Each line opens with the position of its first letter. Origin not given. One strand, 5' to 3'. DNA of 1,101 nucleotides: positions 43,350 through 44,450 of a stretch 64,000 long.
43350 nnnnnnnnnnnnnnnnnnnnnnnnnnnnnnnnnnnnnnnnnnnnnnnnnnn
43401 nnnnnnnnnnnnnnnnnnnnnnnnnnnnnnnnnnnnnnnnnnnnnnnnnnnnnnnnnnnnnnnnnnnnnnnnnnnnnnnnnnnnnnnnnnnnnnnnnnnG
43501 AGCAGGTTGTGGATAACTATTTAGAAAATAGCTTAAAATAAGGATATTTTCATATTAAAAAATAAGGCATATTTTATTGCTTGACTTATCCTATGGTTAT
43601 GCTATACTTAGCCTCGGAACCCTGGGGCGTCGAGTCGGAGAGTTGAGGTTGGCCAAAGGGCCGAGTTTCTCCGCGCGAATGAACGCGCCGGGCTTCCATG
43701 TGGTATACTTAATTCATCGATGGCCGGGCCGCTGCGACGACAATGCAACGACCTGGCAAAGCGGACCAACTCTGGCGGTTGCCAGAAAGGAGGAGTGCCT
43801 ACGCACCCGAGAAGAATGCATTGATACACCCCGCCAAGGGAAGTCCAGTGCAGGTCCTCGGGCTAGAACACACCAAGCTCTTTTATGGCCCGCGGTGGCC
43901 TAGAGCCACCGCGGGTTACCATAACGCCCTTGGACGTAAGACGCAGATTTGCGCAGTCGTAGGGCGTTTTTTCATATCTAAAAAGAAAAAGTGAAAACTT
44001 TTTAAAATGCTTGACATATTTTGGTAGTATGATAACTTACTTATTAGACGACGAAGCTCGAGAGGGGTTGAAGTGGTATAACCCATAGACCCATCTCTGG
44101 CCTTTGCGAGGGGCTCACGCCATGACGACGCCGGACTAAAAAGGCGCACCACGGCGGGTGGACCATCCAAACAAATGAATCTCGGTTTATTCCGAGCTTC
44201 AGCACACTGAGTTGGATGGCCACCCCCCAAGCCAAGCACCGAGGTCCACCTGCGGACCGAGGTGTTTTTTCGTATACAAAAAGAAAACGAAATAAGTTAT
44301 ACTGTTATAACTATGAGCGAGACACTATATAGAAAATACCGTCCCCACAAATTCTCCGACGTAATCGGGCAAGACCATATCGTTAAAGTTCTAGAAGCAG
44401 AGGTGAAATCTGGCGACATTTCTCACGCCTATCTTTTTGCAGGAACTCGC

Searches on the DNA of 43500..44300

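Call 71: search_rna_families(source=window, start=43500, end=44300, threshold=evalue, max_evalue=10)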
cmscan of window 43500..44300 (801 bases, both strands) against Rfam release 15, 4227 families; matches with E-value up to 10: 4.
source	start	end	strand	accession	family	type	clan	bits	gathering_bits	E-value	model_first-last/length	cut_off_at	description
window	43922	44054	-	RF02618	SSRC34_2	Gene; sRNA;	-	16.5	48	7.7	1-125/125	no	Streptococcus sRNA 34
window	43987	44043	-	RF01504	Afu_254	Gene; sRNA;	-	15.5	60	8.9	1-158/158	no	A. fumigatus sRNA Afu_254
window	43600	43703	+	RF02051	STnc450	Gene; sRNA;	-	13.1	37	9.7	1-57/57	no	Enterobacterial sRNA STnc450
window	43500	43789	-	RF02267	Vax2os1_2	Gene; lncRNA;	-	10.1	55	0.12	1-319/466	3'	Vax2os1 conserved region 2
